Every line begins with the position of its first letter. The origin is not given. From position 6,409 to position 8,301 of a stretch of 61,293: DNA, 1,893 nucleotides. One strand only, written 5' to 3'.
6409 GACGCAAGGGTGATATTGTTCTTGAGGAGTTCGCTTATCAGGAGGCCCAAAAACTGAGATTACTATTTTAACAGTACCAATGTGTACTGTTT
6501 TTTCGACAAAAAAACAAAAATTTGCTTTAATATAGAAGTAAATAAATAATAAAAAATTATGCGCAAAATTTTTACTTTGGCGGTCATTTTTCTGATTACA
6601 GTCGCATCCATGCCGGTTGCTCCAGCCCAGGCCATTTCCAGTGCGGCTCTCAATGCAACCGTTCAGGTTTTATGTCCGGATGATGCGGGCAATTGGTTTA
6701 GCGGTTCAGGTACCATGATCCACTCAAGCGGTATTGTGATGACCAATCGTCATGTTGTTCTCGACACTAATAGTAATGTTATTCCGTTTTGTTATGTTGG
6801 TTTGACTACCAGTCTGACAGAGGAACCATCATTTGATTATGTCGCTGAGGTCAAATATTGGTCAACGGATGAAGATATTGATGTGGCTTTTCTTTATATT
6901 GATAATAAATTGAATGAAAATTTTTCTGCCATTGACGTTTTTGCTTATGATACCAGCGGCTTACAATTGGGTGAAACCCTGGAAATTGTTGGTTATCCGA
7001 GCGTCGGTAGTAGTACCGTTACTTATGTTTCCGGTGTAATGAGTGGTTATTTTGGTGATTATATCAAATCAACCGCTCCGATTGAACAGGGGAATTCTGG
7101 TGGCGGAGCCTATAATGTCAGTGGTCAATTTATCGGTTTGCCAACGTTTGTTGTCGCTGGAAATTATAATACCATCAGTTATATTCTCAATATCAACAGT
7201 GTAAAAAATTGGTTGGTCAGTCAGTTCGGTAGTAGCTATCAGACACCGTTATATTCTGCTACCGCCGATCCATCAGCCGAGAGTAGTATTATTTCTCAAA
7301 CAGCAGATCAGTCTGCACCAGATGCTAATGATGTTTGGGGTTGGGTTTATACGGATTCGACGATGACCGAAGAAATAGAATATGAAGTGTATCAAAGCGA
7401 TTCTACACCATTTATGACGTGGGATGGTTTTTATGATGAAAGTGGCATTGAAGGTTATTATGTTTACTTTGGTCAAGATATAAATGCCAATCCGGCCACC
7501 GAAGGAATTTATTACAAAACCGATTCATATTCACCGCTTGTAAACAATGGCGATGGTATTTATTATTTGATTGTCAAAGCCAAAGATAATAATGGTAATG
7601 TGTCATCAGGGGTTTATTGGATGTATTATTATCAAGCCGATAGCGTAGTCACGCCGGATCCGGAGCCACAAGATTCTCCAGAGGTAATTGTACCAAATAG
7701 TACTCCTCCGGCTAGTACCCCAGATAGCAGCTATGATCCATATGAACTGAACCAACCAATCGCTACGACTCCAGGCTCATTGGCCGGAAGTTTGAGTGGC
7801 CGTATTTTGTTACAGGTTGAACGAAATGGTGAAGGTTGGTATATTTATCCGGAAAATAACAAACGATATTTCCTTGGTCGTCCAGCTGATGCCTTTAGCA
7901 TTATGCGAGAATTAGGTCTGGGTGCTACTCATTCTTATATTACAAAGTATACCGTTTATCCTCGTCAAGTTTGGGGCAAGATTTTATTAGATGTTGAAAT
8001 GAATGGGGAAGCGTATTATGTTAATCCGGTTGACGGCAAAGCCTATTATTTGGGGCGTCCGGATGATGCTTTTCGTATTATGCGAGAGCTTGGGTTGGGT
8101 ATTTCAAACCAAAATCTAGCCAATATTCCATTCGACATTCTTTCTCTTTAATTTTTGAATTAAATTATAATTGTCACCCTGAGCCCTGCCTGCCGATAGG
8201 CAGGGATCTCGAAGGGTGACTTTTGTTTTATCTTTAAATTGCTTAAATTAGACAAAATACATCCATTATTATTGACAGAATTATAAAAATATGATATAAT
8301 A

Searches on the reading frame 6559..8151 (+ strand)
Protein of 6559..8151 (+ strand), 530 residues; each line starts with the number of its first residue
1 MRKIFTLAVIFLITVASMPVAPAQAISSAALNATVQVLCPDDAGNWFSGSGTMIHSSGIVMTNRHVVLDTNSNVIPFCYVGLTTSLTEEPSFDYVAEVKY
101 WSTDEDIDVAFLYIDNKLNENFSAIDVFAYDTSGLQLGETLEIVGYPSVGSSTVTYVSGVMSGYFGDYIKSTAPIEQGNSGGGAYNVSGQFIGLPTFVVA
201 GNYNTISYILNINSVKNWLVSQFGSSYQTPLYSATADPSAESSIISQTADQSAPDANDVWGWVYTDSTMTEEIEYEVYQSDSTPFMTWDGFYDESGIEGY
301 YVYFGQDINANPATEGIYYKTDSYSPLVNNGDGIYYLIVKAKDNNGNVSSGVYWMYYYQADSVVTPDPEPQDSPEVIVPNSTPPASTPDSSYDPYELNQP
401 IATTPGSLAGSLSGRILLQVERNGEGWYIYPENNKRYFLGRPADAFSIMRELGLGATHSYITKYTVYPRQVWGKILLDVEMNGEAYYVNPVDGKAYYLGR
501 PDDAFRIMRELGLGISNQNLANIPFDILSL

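Call 76: search_protein_families(library=pfam, proteins=[window:6559-8151:+], max_evalue=0.001)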
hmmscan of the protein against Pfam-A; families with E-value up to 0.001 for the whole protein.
window:6559-8151:+ (530 aa): 2 families
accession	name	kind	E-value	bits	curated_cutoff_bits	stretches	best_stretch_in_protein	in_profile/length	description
PF13365.12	Trypsin_2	-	2.3e-16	61.3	27.6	1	49-194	1-144/144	Trypsin-like peptidase domain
PF00089.32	Trypsin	-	9.5e-08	32.6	20.6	1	50-219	28-220/220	Trypsin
